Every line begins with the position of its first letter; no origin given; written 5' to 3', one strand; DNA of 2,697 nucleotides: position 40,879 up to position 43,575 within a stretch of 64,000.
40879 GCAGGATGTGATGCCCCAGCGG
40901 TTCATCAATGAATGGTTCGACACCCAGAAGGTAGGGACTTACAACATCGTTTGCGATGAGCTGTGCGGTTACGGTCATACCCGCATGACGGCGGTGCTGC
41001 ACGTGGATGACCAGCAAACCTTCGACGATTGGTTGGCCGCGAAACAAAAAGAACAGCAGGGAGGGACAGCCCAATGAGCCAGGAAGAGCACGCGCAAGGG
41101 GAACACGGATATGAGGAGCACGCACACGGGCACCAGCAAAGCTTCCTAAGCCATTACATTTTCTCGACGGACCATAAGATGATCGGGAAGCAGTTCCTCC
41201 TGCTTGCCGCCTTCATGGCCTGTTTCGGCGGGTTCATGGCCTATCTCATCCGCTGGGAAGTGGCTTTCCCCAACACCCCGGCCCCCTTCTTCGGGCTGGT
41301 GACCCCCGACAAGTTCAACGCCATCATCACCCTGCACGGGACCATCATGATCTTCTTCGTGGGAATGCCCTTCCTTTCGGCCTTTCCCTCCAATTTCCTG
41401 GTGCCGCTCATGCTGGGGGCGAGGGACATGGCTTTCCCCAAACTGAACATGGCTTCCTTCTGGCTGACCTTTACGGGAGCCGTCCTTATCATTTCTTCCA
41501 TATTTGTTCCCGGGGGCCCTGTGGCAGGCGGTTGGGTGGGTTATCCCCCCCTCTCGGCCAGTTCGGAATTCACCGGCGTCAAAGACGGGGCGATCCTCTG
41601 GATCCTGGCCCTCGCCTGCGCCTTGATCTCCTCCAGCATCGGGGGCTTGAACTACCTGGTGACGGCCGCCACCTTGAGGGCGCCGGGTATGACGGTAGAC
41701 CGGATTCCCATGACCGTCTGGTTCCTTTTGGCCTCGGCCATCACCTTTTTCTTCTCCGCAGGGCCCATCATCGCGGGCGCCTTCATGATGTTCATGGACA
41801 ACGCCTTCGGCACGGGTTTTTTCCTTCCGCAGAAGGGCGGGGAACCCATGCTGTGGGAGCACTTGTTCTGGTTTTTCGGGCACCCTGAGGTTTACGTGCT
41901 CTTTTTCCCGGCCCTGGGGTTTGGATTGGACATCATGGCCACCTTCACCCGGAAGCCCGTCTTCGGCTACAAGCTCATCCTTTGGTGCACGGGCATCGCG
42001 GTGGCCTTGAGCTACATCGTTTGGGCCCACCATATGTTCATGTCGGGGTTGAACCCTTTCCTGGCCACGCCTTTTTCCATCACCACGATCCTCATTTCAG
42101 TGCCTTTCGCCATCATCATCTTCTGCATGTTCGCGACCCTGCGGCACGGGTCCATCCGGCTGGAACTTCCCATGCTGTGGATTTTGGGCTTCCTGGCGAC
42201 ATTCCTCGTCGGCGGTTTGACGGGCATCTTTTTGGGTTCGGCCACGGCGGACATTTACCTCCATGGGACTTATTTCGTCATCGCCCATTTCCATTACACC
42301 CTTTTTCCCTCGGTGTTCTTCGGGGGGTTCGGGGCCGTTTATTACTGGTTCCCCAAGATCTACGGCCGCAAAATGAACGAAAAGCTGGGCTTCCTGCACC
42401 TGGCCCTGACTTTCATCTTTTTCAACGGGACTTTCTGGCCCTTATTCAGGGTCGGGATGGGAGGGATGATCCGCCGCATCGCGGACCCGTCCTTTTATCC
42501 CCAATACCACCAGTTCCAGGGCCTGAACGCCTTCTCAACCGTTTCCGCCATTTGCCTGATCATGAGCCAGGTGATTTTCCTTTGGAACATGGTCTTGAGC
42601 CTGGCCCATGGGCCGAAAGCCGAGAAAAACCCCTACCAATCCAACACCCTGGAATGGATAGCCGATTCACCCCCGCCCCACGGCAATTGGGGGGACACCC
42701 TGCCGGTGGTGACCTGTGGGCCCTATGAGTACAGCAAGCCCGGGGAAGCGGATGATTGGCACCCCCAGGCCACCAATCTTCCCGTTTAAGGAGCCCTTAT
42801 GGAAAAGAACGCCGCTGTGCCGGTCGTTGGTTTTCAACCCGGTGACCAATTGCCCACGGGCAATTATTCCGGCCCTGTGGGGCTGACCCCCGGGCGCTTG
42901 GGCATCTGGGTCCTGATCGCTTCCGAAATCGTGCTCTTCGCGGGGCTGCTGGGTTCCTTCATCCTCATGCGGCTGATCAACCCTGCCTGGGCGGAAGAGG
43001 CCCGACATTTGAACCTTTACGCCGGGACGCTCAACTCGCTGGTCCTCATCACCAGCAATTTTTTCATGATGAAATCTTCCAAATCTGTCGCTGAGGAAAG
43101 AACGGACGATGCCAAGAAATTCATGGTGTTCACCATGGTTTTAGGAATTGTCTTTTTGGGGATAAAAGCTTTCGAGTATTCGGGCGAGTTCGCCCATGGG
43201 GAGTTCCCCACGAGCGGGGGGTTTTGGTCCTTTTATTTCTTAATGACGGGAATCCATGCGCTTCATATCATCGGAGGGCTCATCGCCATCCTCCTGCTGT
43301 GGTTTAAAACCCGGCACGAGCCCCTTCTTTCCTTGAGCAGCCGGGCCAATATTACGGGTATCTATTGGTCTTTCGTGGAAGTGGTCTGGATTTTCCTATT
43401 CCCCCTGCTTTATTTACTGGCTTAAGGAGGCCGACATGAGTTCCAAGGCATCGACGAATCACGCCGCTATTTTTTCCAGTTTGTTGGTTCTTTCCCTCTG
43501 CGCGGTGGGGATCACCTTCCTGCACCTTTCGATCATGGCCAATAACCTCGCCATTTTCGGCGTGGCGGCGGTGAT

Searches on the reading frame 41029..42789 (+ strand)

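Call 38: search_protein_families(library=pfam, proteins=[window:41029-42789:+], max_evalue=0.001)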
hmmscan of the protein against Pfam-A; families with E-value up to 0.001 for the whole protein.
window:41029-42789:+ (586 aa): 1 family
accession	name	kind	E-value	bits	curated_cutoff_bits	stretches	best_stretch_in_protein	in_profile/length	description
PF00115.25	COX1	-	6.2e-129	431.1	34.8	1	52-508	2-435/436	Cytochrome C and Quinol oxidase polypeptide I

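Call 45: search_protein_families(library=ncbifam, proteins=[window:41029-42789:+], max_evalue=0.001)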
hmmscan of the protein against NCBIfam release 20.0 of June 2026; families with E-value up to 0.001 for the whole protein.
window:41029-42789:+ (586 aa): 6 families
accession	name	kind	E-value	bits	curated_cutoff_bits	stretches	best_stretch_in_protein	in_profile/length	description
TIGR02891.1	CtaD_CoxA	equivalog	6.2e-166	553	670.75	1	43-557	1-501/504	cytochrome c oxidase subunit I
NF050116.1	cyt_aa3_Actin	exception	1.2e-131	440.1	880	1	43-555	2-502/522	aa3-type cytochrome oxidase subunit I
TIGR02843.1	CyoB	equivalog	1.4e-116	390.5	1020.35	1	40-561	44-558/646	cytochrome o ubiquinol oxidase subunit I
TIGR02882.1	QoxB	equivalog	3.4e-114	382.6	1015.5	1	42-557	43-547/643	cytochrome aa3 quinol oxidase subunit I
NF011592.0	PRK15017.1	equivalog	2.3e-100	337.3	1271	1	38-555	43-553/663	cytochrome o ubiquinol oxidase subunit I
NF041075.1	quin_ox_SoxB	equivalog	1.9e-14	53.5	700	1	96-517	39-452/468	proton pump complex quinol oxidase subunit SoxB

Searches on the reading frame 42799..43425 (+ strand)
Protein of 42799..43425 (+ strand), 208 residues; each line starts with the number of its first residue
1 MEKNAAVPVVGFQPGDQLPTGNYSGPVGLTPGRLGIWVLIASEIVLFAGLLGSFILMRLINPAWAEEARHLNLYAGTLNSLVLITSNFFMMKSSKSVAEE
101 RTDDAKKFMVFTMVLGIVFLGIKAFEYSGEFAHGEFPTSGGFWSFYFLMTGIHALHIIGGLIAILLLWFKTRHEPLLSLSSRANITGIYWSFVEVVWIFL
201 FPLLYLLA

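Call 38: search_protein_families(library=pfam, proteins=[window:42799-43425:+], max_evalue=0.001)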
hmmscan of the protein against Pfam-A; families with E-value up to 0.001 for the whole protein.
window:42799-43425:+ (208 aa): 1 family
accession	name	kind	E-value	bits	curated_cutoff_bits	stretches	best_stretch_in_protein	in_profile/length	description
PF00510.24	COX3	-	1.1e-13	52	23.8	1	33-206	77-255/258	Cytochrome c oxidase subunit III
